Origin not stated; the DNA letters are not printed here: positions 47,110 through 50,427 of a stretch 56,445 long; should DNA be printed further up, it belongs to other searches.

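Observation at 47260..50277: Covalently duplicated PilB/GspE secretion ATPase (two intact ATPase modules in one 1005-aa chain)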

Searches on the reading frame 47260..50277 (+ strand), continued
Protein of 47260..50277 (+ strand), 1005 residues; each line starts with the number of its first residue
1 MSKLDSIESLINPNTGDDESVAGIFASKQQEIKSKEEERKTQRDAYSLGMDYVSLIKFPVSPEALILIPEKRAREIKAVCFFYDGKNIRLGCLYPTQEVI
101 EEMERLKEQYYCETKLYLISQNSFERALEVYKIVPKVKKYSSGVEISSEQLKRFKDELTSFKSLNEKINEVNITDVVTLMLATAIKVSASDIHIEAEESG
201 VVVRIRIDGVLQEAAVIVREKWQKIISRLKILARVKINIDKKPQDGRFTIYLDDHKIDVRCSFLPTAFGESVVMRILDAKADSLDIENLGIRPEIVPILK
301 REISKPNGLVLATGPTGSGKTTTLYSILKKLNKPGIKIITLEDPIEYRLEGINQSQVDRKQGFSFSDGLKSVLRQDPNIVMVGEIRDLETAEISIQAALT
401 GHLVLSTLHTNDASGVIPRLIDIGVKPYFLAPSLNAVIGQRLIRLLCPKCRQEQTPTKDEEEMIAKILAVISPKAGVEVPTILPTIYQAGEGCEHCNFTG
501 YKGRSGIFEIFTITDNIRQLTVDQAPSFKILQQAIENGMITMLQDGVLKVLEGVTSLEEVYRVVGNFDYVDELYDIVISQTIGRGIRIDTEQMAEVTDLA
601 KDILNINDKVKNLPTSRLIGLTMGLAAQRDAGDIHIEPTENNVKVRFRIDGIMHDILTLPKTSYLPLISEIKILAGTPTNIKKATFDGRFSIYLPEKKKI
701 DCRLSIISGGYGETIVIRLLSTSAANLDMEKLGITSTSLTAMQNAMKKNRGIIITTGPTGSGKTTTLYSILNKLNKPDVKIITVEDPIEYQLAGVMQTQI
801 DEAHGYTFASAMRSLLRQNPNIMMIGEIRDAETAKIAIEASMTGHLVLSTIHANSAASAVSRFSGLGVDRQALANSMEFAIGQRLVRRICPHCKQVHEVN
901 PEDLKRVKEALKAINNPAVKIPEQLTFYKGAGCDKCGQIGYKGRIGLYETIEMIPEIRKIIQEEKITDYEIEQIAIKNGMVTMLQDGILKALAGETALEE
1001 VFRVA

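Call 36: find_encoding_contigs(protein=P0130, flank=10000, max_places=1)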
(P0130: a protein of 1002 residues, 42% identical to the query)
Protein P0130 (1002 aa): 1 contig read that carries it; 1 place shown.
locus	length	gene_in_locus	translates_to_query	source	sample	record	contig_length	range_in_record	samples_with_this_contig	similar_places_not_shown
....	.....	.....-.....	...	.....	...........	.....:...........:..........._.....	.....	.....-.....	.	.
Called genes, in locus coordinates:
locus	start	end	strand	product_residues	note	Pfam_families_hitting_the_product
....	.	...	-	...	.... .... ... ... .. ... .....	-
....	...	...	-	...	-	-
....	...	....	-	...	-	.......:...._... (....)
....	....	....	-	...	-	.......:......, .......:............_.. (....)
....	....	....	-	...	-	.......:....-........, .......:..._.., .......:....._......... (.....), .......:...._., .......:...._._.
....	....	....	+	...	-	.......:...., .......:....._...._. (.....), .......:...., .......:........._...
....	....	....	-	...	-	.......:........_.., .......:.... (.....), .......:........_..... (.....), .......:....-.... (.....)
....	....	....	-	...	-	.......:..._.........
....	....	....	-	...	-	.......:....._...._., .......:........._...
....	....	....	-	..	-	-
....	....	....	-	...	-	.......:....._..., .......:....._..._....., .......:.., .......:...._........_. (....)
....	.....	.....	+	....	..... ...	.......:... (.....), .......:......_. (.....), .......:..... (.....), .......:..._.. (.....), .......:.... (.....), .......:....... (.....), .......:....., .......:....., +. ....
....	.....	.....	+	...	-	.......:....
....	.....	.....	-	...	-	-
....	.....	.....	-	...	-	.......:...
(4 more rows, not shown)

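Call 37: find_encoding_contigs(protein=P0278, flank=10000, max_places=1)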
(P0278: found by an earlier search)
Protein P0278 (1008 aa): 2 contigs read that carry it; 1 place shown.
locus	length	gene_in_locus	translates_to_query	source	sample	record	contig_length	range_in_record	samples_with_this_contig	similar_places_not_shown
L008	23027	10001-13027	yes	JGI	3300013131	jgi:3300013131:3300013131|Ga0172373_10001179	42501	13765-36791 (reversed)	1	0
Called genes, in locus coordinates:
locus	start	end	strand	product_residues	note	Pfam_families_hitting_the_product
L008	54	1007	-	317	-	PF21694:DNA_pol3_delta_C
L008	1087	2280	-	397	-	PF11258:DUF3048, PF17479:DUF3048_C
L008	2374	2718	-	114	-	-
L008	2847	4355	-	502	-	PF02310:B12-binding, PF04055:Radical_SAM, PF13282:DUF4070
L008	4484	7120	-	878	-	PF02739:5_3_exonuc_N, PF01367:5_3_exonuc, PF22619:DNA_polI_exo1 (weak), PF00476:DNA_pol_A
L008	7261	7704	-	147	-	PF02367:TsaE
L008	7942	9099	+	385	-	-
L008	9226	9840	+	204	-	-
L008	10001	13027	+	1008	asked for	PF05157:MshEN (weak), PF13401:AAA_22 (faint), PF00437:T2SSE, PF00004:AAA (faint), PF00005:ABC_tran (faint), PF01637:ATPase_2 (faint), PF02492:cobW (faint), PF00437:T2SSE, +11 more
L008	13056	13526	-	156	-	PF00856:SET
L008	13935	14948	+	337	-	PF06068:TIP49 (faint), PF05496:RuvB_N, PF07728:AAA_5, PF00004:AAA, PF17864:AAA_lid_4, PF05491:WHD_RuvB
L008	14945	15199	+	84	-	-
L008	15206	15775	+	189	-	PF03703:bPH_2 (weak)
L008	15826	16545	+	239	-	PF20772:TACO1_YebC_N, PF01709:Transcrip_reg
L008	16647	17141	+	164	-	PF02075:RuvC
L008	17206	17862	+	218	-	PF14402:7TM_transglut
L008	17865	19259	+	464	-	PF14397:ATPgrasp_ST, PF08443:RimK (faint), PF05618:RimB-like (weak)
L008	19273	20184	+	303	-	PF08443:RimK, PF07478:Dala_Dala_lig_C (faint), PF02955:GSH-S_ATP (weak)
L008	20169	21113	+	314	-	PF14397:ATPgrasp_ST (faint), PF02955:GSH-S_ATP, PF08443:RimK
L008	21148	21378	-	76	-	-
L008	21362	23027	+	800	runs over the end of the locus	PF00912:Transgly, PF00905:Transpeptidase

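Call 39: find_encoding_contigs(protein=P0172, flank=10000, max_places=1)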
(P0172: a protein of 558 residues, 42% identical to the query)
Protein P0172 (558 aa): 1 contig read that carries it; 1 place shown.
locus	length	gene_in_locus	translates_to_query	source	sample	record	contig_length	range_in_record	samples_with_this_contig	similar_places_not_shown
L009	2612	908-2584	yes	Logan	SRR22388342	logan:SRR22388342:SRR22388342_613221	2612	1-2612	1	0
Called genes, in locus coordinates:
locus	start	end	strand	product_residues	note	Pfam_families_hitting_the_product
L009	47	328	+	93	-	-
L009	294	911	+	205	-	PF08843:AbiEii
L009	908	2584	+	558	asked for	PF00437:T2SSE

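Call 40: find_encoding_contigs(protein=P0139, flank=10000, max_places=1)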
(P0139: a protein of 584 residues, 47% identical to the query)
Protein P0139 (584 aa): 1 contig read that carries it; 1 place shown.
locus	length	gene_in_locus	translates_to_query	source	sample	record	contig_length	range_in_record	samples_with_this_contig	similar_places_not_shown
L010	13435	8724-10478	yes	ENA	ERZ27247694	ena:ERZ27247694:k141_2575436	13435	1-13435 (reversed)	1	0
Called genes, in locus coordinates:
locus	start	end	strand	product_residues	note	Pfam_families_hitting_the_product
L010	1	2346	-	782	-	?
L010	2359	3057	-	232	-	PF00551:Formyl_trans_N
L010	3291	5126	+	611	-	PF13385:Laminin_G_3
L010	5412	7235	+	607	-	PF06480:FtsH_ext (weak), PF20720:nSTAND3 (faint), PF00004:AAA, PF17862:AAA_lid_3, PF01434:Peptidase_M41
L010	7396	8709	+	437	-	-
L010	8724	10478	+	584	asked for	PF00437:T2SSE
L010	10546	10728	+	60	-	-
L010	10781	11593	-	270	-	-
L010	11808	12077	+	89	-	-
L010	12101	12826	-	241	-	-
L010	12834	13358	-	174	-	PF02367:TsaE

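Call 41: find_encoding_contigs(protein=P0140, flank=10000, max_places=1)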
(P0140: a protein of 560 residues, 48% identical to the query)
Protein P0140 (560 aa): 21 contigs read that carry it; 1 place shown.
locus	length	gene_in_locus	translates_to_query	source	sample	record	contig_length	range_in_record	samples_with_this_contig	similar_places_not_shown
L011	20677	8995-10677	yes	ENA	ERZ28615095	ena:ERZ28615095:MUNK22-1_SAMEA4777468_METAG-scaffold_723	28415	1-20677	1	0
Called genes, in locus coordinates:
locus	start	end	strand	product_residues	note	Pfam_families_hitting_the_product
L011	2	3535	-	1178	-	?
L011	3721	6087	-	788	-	PF13620:CarboxypepD_reg (weak)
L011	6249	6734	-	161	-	PF02367:TsaE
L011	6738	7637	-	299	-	PF02673:BacA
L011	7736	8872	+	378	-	PF01368:DHH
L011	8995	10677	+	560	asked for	PF05157:MshEN, PF00437:T2SSE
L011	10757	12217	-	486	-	PF00515:TPR_1 (faint), PF07719:TPR_2 (faint), PF13181:TPR_8 (faint), PF23914:TPR_CcmH_CycH, PF13432:TPR_16, PF13424:TPR_12 (weak), PF12895:ANAPC3, PF13432:TPR_16 (weak), +5 more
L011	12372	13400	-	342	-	PF00814:TsaD, PF22521:HypF_C_2 (weak)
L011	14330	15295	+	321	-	PF01699:Na_Ca_ex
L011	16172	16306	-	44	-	PF01527:HTH_Tnp_1 (faint)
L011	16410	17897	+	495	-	PF01408:GFO_IDH_MocA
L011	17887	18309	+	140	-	PF00293:NUDIX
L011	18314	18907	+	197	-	PF02223:Thymidylate_kin (faint)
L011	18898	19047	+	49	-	-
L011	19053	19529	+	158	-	PF00383:dCMP_cyt_deam_1, PF14437:MafB19-deam, PF14439:Bd3614-deam (weak)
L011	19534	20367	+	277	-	PF13649:Methyltransf_25, PF13847:Methyltransf_31 (weak), PF08241:Methyltransf_11 (weak)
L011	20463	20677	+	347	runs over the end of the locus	PF01168:Ala_racemase_N, PF00842:Ala_racemase_C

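Call 42: find_encoding_contigs(protein=P0129, flank=10000, max_places=1)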
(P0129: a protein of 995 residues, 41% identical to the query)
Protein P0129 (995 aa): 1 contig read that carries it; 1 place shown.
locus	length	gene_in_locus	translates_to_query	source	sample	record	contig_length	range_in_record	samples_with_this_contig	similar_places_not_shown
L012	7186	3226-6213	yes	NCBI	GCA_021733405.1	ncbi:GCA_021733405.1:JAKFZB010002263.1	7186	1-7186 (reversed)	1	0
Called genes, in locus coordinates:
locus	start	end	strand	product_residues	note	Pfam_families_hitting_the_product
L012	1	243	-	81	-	?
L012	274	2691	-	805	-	PF02739:5_3_exonuc_N, PF01367:5_3_exonuc, PF00476:DNA_pol_A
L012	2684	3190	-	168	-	PF02367:TsaE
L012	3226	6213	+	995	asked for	PF00437:T2SSE, PF20720:nSTAND3 (faint), PF02399:Herpes_ori_bp (faint), PF25199:nSTAND_NTPase5 (faint), PF02492:cobW (faint), PF13173:AAA_14 (faint), PF13401:AAA_22 (faint), PF00437:T2SSE, +1 more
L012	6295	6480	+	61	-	-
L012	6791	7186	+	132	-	?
